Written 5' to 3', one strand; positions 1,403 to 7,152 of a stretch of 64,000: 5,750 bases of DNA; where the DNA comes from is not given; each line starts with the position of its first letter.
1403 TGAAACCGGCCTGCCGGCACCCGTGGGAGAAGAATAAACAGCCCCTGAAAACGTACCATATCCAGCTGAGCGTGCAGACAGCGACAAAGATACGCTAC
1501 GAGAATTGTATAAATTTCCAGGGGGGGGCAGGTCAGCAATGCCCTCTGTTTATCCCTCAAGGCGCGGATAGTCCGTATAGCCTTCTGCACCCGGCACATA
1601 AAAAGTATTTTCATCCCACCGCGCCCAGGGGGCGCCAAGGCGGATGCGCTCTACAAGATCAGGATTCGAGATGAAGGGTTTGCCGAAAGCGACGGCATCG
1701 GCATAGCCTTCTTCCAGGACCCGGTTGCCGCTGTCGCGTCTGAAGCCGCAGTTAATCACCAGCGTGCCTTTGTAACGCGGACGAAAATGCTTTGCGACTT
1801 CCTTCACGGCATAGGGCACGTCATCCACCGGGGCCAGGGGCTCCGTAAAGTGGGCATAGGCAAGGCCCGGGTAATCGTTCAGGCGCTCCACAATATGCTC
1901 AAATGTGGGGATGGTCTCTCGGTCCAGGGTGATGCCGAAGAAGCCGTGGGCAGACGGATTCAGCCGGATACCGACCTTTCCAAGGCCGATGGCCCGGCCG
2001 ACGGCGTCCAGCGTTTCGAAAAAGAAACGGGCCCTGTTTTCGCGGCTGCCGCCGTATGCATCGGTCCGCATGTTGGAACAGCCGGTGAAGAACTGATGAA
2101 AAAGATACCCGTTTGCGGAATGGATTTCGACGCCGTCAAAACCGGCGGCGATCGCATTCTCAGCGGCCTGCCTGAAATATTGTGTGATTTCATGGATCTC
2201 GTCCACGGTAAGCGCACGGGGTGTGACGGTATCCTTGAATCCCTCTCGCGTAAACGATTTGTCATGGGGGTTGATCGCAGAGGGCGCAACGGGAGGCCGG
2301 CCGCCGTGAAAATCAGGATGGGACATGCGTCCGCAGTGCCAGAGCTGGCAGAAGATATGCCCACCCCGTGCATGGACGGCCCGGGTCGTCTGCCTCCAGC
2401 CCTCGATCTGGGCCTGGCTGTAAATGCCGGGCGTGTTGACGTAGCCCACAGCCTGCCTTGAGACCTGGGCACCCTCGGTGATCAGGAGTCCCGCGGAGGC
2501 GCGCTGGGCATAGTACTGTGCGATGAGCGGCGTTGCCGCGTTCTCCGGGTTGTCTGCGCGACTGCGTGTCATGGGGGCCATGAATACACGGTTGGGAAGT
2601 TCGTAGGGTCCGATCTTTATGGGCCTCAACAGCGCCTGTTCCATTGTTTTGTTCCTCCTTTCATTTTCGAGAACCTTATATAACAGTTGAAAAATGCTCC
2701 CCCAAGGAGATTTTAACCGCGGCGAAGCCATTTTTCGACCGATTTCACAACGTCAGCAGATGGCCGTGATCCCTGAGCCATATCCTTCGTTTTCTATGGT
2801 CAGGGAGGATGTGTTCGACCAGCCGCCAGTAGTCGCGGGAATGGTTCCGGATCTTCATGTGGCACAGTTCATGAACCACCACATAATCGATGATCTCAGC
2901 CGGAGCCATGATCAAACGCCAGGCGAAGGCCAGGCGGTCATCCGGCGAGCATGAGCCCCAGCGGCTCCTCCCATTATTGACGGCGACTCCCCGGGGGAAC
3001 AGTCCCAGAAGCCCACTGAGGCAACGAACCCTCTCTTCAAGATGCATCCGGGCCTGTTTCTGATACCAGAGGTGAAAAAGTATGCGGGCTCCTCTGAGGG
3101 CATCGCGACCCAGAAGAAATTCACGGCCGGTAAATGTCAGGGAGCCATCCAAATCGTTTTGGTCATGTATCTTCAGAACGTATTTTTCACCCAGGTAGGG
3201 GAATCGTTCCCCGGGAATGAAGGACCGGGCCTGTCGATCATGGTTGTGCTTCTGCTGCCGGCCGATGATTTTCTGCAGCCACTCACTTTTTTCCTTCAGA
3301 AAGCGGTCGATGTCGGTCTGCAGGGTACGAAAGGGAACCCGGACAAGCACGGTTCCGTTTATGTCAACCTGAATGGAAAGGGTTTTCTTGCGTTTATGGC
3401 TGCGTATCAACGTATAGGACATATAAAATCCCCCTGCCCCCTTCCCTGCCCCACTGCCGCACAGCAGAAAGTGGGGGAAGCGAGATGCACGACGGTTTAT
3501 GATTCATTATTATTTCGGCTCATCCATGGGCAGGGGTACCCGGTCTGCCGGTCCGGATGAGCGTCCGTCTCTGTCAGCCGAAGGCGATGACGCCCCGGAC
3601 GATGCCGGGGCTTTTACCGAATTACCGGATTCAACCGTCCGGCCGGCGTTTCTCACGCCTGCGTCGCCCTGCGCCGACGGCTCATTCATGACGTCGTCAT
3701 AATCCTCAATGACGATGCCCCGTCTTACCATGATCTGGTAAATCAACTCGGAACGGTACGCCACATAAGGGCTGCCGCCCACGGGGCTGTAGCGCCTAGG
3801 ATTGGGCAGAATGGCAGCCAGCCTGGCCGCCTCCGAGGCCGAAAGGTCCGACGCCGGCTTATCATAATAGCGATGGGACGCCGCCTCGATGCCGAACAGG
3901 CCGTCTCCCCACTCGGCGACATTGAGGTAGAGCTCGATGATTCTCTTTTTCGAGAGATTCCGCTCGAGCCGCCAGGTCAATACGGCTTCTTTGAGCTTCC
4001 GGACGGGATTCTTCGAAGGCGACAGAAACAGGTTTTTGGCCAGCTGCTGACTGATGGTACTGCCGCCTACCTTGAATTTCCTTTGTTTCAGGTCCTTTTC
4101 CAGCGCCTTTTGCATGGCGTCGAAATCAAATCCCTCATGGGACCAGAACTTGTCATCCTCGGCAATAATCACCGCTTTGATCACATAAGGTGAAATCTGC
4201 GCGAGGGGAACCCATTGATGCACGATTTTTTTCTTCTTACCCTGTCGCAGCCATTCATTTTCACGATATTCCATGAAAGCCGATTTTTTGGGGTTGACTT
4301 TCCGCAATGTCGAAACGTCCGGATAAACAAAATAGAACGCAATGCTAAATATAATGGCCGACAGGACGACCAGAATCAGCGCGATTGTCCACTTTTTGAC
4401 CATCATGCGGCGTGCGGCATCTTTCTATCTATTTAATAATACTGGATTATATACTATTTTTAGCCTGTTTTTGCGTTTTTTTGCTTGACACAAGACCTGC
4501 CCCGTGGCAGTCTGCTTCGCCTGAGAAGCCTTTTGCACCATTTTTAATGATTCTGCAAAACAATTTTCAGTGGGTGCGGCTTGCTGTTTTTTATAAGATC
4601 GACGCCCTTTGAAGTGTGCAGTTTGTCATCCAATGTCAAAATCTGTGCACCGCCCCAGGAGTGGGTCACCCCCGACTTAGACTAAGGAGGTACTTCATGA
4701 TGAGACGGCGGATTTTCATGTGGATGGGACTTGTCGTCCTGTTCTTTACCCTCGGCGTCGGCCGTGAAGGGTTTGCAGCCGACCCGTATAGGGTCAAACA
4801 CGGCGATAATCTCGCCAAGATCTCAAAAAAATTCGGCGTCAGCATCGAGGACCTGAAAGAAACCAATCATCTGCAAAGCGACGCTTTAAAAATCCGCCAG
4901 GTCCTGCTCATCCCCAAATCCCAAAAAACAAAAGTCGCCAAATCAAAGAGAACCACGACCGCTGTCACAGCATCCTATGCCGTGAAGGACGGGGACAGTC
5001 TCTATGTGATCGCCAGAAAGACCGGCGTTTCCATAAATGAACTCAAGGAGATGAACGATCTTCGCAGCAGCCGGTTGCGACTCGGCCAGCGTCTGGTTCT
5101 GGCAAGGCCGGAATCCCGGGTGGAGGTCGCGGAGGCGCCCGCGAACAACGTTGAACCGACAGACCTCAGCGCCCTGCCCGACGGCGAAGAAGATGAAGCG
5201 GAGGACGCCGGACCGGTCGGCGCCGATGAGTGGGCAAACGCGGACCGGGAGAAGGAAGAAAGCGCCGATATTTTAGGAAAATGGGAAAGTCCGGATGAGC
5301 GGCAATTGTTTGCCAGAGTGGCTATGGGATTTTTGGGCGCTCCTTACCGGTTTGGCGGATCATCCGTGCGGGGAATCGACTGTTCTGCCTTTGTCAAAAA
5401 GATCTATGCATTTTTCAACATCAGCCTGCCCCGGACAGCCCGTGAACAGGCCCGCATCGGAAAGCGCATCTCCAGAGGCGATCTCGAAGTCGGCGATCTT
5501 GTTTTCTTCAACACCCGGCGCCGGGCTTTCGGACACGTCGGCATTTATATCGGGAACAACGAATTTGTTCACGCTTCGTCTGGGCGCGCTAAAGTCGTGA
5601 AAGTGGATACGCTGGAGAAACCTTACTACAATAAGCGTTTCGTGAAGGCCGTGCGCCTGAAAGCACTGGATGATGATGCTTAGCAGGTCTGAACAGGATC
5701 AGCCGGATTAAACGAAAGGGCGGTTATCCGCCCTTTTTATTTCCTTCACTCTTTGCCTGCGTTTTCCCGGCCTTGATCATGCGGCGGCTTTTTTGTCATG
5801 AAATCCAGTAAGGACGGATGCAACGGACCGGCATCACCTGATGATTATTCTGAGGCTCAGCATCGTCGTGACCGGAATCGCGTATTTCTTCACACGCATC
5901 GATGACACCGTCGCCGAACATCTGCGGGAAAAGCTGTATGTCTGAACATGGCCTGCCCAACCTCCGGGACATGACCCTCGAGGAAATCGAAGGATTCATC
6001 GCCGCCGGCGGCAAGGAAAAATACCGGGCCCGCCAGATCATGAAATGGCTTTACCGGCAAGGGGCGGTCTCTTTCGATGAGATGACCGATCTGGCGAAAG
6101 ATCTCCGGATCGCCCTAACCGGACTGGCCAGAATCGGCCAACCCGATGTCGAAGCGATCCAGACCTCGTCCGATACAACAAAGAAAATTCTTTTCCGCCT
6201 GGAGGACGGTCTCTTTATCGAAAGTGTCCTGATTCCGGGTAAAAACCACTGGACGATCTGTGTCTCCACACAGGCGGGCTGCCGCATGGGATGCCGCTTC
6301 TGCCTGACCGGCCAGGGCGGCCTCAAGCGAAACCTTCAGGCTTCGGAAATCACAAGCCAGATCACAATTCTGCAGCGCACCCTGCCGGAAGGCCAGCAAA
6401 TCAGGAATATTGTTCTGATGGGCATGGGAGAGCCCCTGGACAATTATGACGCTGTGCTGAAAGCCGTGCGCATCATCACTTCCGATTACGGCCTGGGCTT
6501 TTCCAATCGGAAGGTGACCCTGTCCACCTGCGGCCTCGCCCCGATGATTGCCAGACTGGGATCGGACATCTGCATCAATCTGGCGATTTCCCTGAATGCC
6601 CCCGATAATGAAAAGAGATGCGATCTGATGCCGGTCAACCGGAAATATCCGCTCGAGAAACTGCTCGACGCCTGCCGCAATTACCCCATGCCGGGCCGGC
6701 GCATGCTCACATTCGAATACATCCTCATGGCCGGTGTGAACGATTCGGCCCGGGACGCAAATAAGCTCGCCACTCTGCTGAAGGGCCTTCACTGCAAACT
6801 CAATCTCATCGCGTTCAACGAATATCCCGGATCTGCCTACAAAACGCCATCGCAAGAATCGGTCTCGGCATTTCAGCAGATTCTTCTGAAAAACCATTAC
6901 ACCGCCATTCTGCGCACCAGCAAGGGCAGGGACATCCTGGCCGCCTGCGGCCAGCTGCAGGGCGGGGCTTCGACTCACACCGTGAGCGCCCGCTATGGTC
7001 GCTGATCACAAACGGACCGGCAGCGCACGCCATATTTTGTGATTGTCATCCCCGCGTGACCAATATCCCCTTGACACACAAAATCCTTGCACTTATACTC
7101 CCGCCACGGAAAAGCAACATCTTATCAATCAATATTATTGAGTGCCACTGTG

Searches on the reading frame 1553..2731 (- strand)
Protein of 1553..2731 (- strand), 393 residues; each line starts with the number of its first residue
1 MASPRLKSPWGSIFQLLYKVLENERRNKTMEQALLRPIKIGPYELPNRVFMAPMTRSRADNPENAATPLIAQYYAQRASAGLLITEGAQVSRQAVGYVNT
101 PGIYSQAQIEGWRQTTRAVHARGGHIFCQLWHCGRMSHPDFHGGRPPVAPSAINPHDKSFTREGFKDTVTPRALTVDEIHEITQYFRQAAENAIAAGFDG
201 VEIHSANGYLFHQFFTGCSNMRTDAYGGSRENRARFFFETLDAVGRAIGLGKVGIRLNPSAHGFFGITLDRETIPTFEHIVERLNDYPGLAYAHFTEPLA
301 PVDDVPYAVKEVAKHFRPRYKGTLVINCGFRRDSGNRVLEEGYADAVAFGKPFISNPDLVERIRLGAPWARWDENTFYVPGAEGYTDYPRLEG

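Call 37: search_protein_families(library=pfam, proteins=[window:1553-2731:-], max_evalue=0.00001)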
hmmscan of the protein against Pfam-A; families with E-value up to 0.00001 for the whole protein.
window:1553-2731:- (393 aa): 1 family
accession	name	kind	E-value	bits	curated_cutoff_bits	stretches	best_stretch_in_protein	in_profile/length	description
PF00724.26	Oxidored_FMN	-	1.4e-79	268.3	27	1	34-366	2-338/342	NADH:flavin oxidoreductase / NADH oxidase family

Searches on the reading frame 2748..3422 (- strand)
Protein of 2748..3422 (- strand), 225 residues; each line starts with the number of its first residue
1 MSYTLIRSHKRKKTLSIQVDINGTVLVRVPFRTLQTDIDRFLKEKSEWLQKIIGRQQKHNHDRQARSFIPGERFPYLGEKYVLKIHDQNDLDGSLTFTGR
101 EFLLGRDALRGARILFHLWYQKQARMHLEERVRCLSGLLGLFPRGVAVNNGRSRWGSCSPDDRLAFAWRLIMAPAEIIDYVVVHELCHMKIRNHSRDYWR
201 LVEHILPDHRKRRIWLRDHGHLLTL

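Call 37: search_protein_families(library=pfam, proteins=[window:2748-3422:-], max_evalue=0.00001)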
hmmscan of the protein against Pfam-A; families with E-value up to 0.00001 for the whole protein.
window:2748-3422:- (225 aa): 1 family
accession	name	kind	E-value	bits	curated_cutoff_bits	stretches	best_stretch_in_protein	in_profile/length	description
PF01863.23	YgjP-like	-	1.7e-56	192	26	1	13-219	1-207/207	YgjP-like, metallopeptidase domain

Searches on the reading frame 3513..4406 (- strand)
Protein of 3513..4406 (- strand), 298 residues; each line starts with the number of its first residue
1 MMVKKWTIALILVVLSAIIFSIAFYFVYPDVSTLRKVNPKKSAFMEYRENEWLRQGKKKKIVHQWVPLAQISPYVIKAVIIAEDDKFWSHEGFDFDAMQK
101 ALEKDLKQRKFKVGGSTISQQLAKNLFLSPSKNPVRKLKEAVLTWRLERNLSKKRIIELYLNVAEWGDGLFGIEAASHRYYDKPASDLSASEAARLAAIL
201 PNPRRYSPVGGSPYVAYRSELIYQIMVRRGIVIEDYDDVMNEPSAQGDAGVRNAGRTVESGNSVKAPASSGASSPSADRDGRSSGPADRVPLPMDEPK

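Call 37: search_protein_families(library=pfam, proteins=[window:3513-4406:-], max_evalue=0.00001)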
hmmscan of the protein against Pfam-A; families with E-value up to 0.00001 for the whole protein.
window:3513-4406:- (298 aa): 1 family
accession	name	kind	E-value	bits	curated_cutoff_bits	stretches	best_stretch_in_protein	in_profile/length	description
PF00912.28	Transgly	-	4.7e-55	186.2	27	1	59-226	10-177/178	Transglycosylase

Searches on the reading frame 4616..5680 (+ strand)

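Call 37: search_protein_families(library=pfam, proteins=[window:4616-5680:+], max_evalue=0.00001)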
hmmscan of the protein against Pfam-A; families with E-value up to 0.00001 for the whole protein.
window:4616-5680:+ (355 aa): 3 families
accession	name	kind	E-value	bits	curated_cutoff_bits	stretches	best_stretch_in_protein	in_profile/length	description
PF00877.26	NLPC_P60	-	6.4e-30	103.7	23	1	241-347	1-105/105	NlpC/P60 family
PF01476.26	LysM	-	4.2e-27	94.3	20.9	2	58-100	1-43/43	LysM domain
PF23473.1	LysM3_LYK4_5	-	9.6e-09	35.6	29.3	0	58-99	5-46/48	LYK4/5 LysM3 domain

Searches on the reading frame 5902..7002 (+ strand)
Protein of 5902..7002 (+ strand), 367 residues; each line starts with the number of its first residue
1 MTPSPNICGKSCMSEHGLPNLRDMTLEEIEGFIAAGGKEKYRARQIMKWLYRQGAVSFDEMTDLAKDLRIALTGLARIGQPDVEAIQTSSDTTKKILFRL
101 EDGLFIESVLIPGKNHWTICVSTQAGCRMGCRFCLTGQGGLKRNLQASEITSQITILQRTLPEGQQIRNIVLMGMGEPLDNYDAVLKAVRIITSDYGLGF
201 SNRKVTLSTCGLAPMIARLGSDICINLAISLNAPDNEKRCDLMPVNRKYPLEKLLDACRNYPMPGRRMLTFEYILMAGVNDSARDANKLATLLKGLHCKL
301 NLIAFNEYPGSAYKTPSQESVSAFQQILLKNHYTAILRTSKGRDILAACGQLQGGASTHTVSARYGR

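Call 37: search_protein_families(library=pfam, proteins=[window:5902-7002:+], max_evalue=0.00001)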
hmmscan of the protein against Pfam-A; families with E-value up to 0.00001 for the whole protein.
window:5902-7002:+ (367 aa): 2 families
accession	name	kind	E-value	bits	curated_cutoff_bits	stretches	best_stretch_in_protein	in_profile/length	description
PF21016.3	RlmN_N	-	1.2e-18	67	24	1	20-78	2-60/60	Ribosomal RNA large subunit methyltransferase N-terminal domain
PF04055.27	Radical_SAM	-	1.9e-15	57.8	29.5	1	122-283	2-158/166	Radical SAM superfamily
